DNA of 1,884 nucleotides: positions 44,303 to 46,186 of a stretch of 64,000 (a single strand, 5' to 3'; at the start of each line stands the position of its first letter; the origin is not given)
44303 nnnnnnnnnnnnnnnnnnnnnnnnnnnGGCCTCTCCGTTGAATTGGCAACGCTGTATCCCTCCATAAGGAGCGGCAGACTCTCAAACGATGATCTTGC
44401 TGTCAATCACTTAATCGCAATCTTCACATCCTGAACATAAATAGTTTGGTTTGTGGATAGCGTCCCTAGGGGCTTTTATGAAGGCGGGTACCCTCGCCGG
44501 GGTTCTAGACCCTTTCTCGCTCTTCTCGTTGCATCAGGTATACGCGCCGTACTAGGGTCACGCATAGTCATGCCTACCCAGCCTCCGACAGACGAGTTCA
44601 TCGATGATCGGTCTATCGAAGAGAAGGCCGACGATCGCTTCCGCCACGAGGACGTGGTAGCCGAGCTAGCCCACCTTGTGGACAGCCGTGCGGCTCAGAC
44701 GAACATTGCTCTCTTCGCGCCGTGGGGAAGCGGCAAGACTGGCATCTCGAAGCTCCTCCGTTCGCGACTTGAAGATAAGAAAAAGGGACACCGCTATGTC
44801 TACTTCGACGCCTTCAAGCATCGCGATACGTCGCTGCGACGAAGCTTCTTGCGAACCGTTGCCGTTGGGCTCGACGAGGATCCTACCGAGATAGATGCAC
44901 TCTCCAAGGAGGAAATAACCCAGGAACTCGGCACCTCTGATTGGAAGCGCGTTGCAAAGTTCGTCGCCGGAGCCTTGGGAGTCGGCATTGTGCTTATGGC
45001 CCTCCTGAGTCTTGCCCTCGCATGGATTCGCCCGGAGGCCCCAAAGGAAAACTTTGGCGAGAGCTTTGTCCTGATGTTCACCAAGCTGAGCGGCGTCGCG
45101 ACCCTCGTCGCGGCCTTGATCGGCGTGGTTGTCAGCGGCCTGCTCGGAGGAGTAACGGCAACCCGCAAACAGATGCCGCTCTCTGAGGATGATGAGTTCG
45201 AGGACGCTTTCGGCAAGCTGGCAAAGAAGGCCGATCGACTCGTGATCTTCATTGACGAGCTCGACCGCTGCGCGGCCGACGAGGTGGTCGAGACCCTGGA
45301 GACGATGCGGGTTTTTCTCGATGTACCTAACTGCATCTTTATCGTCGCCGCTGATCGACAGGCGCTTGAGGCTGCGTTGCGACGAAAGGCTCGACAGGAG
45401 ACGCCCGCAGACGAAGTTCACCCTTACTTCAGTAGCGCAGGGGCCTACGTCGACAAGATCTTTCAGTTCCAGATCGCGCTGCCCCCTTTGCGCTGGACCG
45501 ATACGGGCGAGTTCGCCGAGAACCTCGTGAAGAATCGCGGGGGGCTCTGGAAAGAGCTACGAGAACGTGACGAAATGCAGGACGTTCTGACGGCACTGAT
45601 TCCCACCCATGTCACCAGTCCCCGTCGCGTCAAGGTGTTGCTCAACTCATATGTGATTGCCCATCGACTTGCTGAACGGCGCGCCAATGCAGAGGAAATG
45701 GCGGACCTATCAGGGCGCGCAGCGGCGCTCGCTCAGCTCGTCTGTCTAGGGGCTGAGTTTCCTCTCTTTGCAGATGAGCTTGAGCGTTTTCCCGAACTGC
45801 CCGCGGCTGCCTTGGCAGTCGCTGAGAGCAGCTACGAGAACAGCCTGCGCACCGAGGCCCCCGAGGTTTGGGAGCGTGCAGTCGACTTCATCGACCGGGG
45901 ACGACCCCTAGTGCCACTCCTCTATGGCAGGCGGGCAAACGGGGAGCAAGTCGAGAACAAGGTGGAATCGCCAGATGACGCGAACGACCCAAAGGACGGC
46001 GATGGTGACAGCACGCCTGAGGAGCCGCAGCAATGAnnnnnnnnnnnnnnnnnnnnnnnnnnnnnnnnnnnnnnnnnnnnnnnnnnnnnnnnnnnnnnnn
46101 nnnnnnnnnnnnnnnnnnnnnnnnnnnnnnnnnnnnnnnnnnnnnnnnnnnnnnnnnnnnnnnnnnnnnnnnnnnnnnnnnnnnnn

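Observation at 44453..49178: KAP transmembrane NTPase in a three-gene operon with a 740-aa helical partner and an Mrr-like nuclease: candidate undescribed defence system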

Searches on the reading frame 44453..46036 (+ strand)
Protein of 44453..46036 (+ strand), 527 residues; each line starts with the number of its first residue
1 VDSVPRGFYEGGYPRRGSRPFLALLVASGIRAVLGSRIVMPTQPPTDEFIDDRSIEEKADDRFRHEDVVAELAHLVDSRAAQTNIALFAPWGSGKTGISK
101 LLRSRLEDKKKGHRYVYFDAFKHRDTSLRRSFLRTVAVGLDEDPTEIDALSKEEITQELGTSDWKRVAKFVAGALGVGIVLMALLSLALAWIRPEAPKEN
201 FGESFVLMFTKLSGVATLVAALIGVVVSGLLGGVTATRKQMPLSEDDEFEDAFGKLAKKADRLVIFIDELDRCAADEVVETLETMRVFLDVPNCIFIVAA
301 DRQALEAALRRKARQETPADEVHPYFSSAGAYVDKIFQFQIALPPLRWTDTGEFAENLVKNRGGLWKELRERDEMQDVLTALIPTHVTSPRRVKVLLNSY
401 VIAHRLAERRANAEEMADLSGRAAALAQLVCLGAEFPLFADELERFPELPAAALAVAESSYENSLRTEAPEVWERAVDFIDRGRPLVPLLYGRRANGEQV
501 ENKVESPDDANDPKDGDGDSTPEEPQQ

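Call 7: search_protein_families(library=pfam, proteins=[window:44453-46036:+], max_evalue=0.01)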
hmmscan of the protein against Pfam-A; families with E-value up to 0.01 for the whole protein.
window:44453-46036:+ (527 aa): 6 families
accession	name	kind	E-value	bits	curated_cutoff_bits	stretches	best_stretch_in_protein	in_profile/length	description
PF07693.20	KAP_NTPase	-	8.9e-37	127.4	20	1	71-406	7-292/293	KAP family P-loop domain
PF24883.2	NPHP3_N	-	2.5e-05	25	24.8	0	83-156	23-95/164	Nephrocystin 3, N-terminal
PF00004.35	AAA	-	3e-05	24.9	21.2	1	245-315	42-123/131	ATPase family associated with various cellular activities (AAA)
PF13401.12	AAA_22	-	3.4e-05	24.6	27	0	82-156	5-72/130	AAA domain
PF13191.12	AAA_16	-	4e-05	24.6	32.6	1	66-277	6-146/167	AAA ATPase domain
PF01637.24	ATPase_2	-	0.0098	16.1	33.2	0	84-273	22-122/225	ATPase domain predominantly from Archaea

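Call 8: search_protein_families(library=padloc, proteins=[window:44453-46036:+], max_evalue=0.01)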
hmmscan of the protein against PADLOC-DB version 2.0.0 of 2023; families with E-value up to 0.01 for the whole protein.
window:44453-46036:+ (527 aa): 7 families
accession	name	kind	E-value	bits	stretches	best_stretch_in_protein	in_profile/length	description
PDLC04959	PDC-S20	-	3.9e-21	74.1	2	250-310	172-235/464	-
PDLC04956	PDC-S20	-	8.2e-21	72.9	2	255-420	175-336/450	-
PDLC02361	PifA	-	1e-20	72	1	48-399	4-312/720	PifA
PDLC02209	QatA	-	1.2e-20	71.7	1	59-354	9-292/646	-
PDLC02210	QatA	-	7.1e-19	65.7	1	83-344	33-278/593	-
PDLC04957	PDC-S20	-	4e-09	34.5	1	255-311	177-233/446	-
PDLC04958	PDC-S20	-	2.9e-08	31.5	1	251-406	165-313/458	-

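Call 10: search_protein_families(library=ncbifam, proteins=[window:44453-46036:+], max_evalue=0.01)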
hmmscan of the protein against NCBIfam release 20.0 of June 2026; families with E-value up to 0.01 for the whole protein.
window:44453-46036:+ (527 aa): 1 family
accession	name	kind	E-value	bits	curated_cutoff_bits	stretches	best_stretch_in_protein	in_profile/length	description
NF041923.1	QatA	equivalog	9.2e-25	87.4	600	1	57-415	7-346/628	Qat anti-phage system ATPase QatA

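Call 44: search_solved_structures(query=window:44570-46033:+, max_evalue=0.01)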
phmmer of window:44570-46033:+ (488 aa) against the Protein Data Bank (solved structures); distinct sequences matched with E-value up to 0.01: 0.

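Call 57: find_homologous_proteins(query=window:44570-46033:+, max_evalue=1e-10)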
Query window:44570-46033:+ (488 aa): 71 proteins with E <= 1e-10 among 8000 candidates.
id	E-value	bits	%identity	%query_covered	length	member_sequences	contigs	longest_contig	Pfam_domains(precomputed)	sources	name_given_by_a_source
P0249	0.0e+0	1080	100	100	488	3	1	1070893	PF07693.21,PF24883.3,PF00004.36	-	-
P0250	1.3e-288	975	92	98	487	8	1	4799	PF07693.21,PF24883.3,PF00004.36,PF13401.13,PF13191.13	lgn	-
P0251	6.4e-276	933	88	100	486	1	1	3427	PF07693.21,PF24883.3,PF00004.36,PF13401.13,PF13191.13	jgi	jgi:KAP family P-loop domain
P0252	1.9e-265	899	85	100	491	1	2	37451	PF07693.21,PF13401.13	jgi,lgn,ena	-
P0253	4.3e-258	875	83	99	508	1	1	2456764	PF07693.21,PF13401.13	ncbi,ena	-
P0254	6.6e-247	838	80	98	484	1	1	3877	PF07693.21,PF13401.13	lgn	-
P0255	1.0e-242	824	80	96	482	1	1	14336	PF07693.21,PF13401.13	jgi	jgi:hypothetical protein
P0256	1.9e-225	767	75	98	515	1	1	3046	PF07693.21,PF13401.13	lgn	-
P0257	4.4e-219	746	74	98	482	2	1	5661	PF07693.21,PF13401.13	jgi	jgi:hypothetical protein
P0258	9.8e-218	742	72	98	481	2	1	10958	PF07693.21,PF13401.13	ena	-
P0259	6.9e-212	722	72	95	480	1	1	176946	PF07693.21,PF13401.13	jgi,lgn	jgi:hypothetical protein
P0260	1.2e-207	708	72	92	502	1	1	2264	PF07693.21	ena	-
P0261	5.5e-205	699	73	91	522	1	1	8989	PF07693.21,PF13401.13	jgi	jgi:hypothetical protein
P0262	1.3e-197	675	65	100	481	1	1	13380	PF07693.21,PF13401.13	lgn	-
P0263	1.1e-176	606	65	91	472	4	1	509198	PF07693.21,PF13401.13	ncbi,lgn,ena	-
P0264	1.1e-148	514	51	98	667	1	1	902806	PF07693.21,PF13401.13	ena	-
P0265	2.4e-95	338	46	82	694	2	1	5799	PF07693.21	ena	-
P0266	7.2e-95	336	41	95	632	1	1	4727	PF07693.21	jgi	jgi:hypothetical protein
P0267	2.3e-93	332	46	91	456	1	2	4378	PF07693.21,PF13401.13,PF13191.13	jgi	jgi:hypothetical protein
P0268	2.8e-90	321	42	90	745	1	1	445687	PF07693.21,PF00004.36,PF13401.13,PF13191.13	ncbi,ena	-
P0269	4.8e-90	321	42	89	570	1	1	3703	PF07693.21,PF24883.3,PF00004.36,PF13401.13,PF13191.13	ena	-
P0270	3.3e-89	318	44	89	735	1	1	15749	PF07693.21,PF24883.3,PF00004.36,PF13401.13,PF13191.13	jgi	jgi:KAP family P-loop domain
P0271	4.2e-88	314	45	82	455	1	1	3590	PF07693.21,PF13401.13,PF13191.13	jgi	jgi:hypothetical protein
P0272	1.5e-87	312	42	89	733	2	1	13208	PF07693.21,PF24883.3,PF00004.36,PF13401.13,PF13191.13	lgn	-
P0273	5.0e-87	311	39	97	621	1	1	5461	PF07693.21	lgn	-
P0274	1.3e-86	309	43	86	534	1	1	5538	PF07693.21,PF13191.13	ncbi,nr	ncbi:hypothetical protein BJF84_27710 [Rhodococcus sp. CUA-806]|nr:hypothetical protein BJF84_27710 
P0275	1.6e-86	309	42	84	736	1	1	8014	PF07693.21,PF24883.3,PF00004.36,PF13401.13,PF13191.13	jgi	jgi:hypothetical protein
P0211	2.1e-86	309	42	86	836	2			PF07693.21,PF13401.13,PF13191.13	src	-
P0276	2.9e-85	305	40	86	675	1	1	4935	PF07693.21,PF13191.13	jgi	jgi:hypothetical protein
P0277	1.6e-83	299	41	84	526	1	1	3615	PF07693.21,PF00004.36,PF13401.13,PF13191.13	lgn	-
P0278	4.8e-83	297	39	84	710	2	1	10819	PF07693.21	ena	-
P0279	2.3e-82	295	41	89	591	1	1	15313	PF07693.21,PF00004.36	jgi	jgi:hypothetical protein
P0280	9.4e-81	290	39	97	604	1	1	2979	PF07693.21,PF13401.13,PF13191.13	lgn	-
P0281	1.2e-80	290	44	74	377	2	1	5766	PF07693.21,PF13191.13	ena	-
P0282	2.3e-80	289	42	77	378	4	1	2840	PF07693.21,PF00004.36,PF13401.13,PF13191.13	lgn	-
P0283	3.4e-79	285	39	88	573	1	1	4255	PF07693.21,PF13191.13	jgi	jgi:hypothetical protein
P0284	2.1e-78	282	39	84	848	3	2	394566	PF07693.21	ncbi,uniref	ncbi:P-loop NTPase fold protein [Streptomyces violaceoruber]|uniref:P-loop NTPase fold protein n=1 T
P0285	2.3e-78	282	39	91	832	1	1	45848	PF07693.21,PF00004.36,PF13191.13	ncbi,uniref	ncbi:P-loop NTPase fold protein [Kitasatospora sp. NPDC059795]|uniref:P-loop NTPase fold protein n=1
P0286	7.6e-78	280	38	98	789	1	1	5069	PF07693.21,PF24883.3,PF13401.13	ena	-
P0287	1.0e-77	280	38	90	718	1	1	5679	PF07693.21,PF24883.3,PF00004.36,PF13401.13,PF13191.13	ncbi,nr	ncbi:MAG: hypothetical protein QOH73_145, partial [Gaiellaceae bacterium]|nr:hypothetical protein [G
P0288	1.6e-77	279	43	78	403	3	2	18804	PF07693.21,PF00004.36,PF13401.13,PF13191.13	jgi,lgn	-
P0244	2.4e-76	275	40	83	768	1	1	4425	PF07693.21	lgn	-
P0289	1.0e-74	270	50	56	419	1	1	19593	PF07693.21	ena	-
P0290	6.2e-74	267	39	83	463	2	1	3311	PF07693.21,PF24883.3,PF13191.13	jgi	jgi:hypothetical protein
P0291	1.2e-73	266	38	84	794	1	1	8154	PF07693.21,PF00004.36,PF13191.13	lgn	-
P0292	2.8e-73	265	38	87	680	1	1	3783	PF07693.21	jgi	-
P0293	3.3e-73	265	41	75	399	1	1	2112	PF07693.21,PF13401.13,PF20693.4,PF13191.13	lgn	-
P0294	5.2e-71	258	40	85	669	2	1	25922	PF07693.21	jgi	-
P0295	8.4e-70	254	39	75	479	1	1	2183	PF07693.21,PF24883.3,PF13401.13,PF13191.13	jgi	jgi:KAP-like P-loop domain-containing protein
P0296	5.5e-68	248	37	83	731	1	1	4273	PF07693.21,PF24883.3,PF13401.13,PF13191.13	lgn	-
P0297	4.0e-67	245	36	83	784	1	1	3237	PF07693.21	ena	-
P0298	6.2e-67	244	38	84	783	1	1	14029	PF07693.21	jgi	jgi:hypothetical protein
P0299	1.3e-65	240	38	76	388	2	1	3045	PF07693.21,PF24883.3,PF00004.36,PF13401.13,PF13191.13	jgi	jgi:hypothetical protein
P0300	8.3e-65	237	49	42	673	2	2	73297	PF07693.21,PF13401.13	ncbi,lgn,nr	ncbi:MAG: hypothetical protein QOF06_2468 [Solirubrobacterales bacterium]|nr:hypothetical protein [S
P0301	8.0e-63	231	38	82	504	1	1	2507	PF07693.21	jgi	-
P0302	6.7e-60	221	34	91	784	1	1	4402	PF07693.21,PF00004.36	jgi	jgi:hypothetical protein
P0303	5.1e-59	218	35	84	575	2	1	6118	PF07693.21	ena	-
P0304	8.8e-59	218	36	85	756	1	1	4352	PF07693.21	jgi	jgi:hypothetical protein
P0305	7.0e-58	215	34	87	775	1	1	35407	PF07693.21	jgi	jgi:hypothetical protein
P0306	4.1e-57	212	34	84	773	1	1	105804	PF07693.21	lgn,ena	-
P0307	8.4e-56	208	34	86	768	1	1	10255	PF07693.21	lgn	-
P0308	1.7e-55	207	53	38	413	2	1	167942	PF07693.21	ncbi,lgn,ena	-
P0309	8.3e-55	204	54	38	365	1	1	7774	PF07693.21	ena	-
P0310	1.7e-54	203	32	94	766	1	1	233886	PF07693.21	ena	-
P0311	1.8e-54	203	32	83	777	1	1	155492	PF07693.21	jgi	jgi:KAP family P-loop domain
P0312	6.8e-51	191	48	39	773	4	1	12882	PF07693.21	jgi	jgi:hypothetical protein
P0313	8.1e-42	162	38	59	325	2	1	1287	PF07693.21,PF24883.3,PF13401.13,PF13191.13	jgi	jgi:hypothetical protein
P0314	3.6e-15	74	27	72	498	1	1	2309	PF07693.21,PF13401.13,PF13191.13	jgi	jgi:energy-coupling factor transporter ATP-binding protein EcfA2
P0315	5.0e-13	67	25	67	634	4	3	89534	PF07693.21,PF13401.13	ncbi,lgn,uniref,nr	ncbi:KAP family P-loop NTPase fold protein [Mycobacterium palustre]|uniref:KAP family P-loop NTPase 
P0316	6.3e-13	66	25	72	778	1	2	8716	PF07693.21,PF03781.23,PF13401.13,PF13191.13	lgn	-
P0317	6.3e-13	66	31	35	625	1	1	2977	PF07693.21,PF13401.13,PF13191.13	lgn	-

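Call 60: find_encoding_contigs(protein=P0284, flank=8000, max_places=2)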
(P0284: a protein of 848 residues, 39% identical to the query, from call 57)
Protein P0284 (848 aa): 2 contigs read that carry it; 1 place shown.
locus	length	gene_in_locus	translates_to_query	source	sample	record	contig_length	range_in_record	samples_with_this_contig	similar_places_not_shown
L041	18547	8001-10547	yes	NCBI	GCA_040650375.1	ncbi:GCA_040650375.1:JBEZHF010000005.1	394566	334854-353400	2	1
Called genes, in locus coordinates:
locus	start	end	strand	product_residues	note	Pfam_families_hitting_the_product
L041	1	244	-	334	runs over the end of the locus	PF04932:Wzy_C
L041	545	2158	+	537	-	PF20154:LNT_N, PF00795:CN_hydrolase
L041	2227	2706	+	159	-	PF00293:NUDIX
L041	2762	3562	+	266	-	PF00106:adh_short, PF01370:Epimerase, PF13460:NAD_binding_10 (weak), PF13561:adh_short_C2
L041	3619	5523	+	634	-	PF01590:GAF, PF13185:GAF_2, PF13492:GAF_3 (weak), PF17853:GGDEF_2, PF13556:HTH_30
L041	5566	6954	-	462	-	PF00083:Sugar_tr, PF07690:MFS_1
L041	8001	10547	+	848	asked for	PF07693:KAP_NTPase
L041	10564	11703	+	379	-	-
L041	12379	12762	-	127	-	PF12840:HTH_20, PF01022:HTH_5, PF12802:MarR_2 (faint)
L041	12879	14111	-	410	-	PF07690:MFS_1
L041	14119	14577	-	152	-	PF00903:Glyoxalase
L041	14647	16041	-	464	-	PF00890:FAD_binding_2 (faint), PF01266:DAO (weak), PF07992:Pyr_redox_2, PF12831:FAD_oxidored (weak), PF13450:NAD_binding_8 (faint), PF13738:Pyr_redox_3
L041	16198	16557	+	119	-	PF01022:HTH_5, PF12840:HTH_20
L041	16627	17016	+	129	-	PF12840:HTH_20, PF01022:HTH_5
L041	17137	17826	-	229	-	PF02463:SMC_N (faint), PF00005:ABC_tran, PF13304:AAA_21 (faint)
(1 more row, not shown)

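Call 61: find_encoding_contigs(protein=P0264, flank=8000, max_places=1)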
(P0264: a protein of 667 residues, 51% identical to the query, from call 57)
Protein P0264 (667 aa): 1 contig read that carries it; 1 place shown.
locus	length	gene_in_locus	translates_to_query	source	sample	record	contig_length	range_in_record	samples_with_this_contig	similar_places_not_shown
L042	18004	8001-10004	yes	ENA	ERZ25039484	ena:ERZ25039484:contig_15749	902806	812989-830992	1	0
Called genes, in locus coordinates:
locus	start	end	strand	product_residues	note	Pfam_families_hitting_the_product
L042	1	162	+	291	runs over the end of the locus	PF13620:CarboxypepD_reg (faint)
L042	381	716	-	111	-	PF10387:DUF2442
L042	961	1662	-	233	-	-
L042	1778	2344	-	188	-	-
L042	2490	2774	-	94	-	-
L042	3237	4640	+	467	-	PF01964:ThiC_Rad_SAM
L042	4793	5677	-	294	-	PF01391:Collagen (weak)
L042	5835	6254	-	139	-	-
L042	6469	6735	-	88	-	-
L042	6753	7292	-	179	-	-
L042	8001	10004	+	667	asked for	PF07693:KAP_NTPase, PF13401:AAA_22 (faint)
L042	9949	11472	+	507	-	-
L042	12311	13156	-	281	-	PF04970:LRAT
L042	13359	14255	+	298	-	-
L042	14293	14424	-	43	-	-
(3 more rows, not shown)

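Call 92: search_protein_families(library=padloc, proteins=[window:44570-46033:+], max_evalue=10)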
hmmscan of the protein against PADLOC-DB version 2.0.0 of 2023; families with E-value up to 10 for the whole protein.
window:44570-46033:+ (488 aa): 10 families
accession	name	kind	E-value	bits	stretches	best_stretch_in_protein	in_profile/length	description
PDLC04959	PDC-S20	-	3.1e-21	74.5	2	210-271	171-235/464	-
PDLC04956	PDC-S20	-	6.2e-21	73.3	2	216-381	175-336/450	-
PDLC02361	PifA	-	7.5e-21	72.4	1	9-360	4-312/720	PifA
PDLC02209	QatA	-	8.5e-21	72.2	1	20-320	9-297/646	-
PDLC02210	QatA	-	5.3e-19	66.1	1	44-305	33-278/593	-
PDLC04957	PDC-S20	-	3.2e-09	34.8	2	216-272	177-233/446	-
PDLC04958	PDC-S20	-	2.3e-08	31.8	2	212-367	165-313/458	-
PDLC02360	PrrC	-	0.039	11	1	25-83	20-69/372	PrrC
PDLC04898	PDC-S06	-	0.055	9.8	1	40-66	25-51/752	-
PDLC00941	Cas23f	-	0.066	9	1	19-77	405-465/1110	"CRISPR-associated helicase Cas3, subtype I-F/YPEST"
